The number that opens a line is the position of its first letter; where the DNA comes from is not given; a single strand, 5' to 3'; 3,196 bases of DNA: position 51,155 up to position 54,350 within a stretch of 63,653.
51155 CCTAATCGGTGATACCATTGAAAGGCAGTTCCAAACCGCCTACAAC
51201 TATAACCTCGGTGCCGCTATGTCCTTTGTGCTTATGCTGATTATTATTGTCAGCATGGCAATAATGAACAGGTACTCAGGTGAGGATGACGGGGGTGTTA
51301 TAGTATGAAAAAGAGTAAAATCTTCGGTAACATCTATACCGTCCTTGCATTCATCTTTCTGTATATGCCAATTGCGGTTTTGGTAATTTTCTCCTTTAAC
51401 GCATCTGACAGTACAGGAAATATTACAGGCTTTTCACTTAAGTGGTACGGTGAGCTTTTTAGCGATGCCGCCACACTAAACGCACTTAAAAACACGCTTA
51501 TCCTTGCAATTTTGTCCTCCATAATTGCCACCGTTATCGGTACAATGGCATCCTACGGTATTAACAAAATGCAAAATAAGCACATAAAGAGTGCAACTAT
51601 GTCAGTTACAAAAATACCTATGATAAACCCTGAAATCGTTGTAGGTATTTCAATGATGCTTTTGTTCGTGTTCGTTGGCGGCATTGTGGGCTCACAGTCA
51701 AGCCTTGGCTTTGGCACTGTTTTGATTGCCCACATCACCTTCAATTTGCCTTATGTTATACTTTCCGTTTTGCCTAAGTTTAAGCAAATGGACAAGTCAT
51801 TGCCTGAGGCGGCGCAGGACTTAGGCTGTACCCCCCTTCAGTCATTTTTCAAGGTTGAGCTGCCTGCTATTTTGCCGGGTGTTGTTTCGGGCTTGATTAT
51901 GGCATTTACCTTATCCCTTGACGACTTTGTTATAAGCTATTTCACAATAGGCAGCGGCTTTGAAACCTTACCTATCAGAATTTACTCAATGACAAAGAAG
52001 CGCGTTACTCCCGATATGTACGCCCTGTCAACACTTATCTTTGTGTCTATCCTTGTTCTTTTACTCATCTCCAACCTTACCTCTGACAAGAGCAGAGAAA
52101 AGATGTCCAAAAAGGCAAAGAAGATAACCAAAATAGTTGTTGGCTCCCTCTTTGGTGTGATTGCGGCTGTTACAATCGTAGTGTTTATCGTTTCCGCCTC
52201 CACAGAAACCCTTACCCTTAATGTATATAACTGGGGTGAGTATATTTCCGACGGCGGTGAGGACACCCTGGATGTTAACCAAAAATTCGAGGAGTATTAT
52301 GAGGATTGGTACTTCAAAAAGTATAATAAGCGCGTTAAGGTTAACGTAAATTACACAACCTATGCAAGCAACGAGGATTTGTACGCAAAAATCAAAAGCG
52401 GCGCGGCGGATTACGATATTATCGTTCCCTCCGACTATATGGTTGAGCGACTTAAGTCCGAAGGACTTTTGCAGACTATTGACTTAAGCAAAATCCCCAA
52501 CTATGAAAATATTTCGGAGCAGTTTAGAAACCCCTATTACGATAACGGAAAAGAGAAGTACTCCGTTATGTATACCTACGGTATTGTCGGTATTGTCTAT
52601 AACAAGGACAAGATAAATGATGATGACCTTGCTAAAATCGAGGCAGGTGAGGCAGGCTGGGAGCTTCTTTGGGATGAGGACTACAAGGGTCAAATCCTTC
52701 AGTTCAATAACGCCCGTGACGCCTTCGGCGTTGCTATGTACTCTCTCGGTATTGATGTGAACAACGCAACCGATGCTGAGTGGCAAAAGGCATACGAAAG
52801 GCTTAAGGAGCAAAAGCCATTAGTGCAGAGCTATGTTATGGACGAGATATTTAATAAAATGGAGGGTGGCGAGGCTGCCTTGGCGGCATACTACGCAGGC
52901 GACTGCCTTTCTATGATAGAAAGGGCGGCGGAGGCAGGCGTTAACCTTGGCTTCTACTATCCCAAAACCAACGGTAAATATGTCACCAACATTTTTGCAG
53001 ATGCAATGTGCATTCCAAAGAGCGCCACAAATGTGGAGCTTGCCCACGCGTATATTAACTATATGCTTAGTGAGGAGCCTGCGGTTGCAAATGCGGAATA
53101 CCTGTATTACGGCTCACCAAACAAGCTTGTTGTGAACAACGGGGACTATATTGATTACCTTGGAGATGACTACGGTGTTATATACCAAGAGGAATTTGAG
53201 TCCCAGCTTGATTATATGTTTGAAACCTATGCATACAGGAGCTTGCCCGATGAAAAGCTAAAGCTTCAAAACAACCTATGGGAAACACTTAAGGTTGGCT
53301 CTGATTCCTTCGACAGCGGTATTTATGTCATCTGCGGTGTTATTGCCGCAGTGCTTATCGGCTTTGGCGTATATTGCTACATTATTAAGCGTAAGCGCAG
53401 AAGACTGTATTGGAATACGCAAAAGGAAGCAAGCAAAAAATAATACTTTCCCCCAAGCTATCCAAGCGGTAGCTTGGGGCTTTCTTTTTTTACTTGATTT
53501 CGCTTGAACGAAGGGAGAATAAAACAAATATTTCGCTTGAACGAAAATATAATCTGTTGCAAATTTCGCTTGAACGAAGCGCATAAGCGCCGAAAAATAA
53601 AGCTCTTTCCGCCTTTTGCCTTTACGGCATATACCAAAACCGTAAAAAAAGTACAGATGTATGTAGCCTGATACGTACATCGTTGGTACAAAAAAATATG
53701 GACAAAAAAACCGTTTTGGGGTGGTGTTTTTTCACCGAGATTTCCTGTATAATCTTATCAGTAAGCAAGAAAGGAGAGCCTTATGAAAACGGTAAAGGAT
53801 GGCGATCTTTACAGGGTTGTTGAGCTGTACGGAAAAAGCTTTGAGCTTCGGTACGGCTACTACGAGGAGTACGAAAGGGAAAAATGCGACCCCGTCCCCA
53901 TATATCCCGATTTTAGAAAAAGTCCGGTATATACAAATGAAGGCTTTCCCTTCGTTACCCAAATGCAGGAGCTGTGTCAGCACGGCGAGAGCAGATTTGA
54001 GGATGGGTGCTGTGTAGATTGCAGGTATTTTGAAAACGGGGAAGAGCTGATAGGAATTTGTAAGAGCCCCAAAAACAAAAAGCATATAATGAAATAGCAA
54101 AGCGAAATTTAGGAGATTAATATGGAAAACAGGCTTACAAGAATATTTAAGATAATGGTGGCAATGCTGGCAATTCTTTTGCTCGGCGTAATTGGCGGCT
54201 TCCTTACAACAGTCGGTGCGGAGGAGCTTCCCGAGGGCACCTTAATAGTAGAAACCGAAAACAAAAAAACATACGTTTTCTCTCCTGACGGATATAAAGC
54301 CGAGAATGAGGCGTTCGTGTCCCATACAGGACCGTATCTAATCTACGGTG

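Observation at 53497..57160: Candidate undescribed cassette: phased operator array, Cys-rich small protein, variable surface protein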

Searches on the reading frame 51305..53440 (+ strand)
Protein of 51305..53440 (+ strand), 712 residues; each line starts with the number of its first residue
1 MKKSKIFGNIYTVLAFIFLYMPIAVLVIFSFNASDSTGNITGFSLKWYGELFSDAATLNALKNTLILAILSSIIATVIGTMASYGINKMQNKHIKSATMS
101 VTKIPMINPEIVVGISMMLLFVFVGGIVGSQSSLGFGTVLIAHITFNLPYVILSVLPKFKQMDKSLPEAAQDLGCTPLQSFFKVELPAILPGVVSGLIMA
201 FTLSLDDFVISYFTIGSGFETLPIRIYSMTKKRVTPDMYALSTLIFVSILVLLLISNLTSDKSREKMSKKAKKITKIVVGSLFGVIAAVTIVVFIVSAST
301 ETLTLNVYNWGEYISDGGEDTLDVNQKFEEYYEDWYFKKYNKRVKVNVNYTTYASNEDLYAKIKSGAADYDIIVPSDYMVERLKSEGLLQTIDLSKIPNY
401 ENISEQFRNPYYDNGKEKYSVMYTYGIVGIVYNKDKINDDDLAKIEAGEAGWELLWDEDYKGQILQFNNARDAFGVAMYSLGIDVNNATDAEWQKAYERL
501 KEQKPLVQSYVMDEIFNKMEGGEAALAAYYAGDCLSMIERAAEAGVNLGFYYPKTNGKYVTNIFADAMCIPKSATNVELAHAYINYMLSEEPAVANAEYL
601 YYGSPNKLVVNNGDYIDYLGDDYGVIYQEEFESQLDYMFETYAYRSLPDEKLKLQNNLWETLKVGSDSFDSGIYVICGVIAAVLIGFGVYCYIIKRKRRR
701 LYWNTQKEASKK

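Call 3: search_protein_families(library=pfam, proteins=[window:51305-53440:+], max_evalue=0.1)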
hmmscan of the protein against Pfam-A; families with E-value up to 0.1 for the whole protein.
window:51305-53440:+ (712 aa): 7 families
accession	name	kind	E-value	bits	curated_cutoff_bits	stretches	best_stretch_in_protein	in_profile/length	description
PF13416.11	SBP_bac_8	-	2.5e-23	83.7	27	1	336-615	2-271/279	Bacterial extracellular solute-binding protein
PF13343.11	SBP_bac_6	-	3.4e-21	76.3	24.6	1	371-601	5-215/245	Bacterial extracellular solute-binding protein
PF00528.27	BPD_transp_1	-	1.4e-15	58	26.4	1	76-255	2-170/184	Binding-protein-dependent transport system inner membrane component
PF01547.30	SBP_bac_1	-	3.7e-15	57.1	26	1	327-592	9-305/307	Bacterial extracellular solute-binding protein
PF13531.11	SBP_bac_11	-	1.2e-07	32.2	25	1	338-591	18-216/227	Bacterial extracellular solute-binding protein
PF20077.4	CcmD_alt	-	0.026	15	23.5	1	673-701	32-60/61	CcmD family protein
PF06979.18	TMEM70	-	0.034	14.6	22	0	640-707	32-89/157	TMEM70/TMEM186/TMEM223 protein family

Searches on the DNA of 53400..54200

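Call 85: search_rna_families(source=window, start=53400, end=54200, threshold=evalue, max_evalue=1)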
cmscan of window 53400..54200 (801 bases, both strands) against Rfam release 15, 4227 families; matches with E-value up to 1: 1.
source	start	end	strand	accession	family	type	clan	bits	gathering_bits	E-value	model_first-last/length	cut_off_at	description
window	53832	53898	-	RF02126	GHRLOS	Gene; lncRNA;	-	17.1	48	0.11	1-70/70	no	Ghrelin opposite strand RNA conserved region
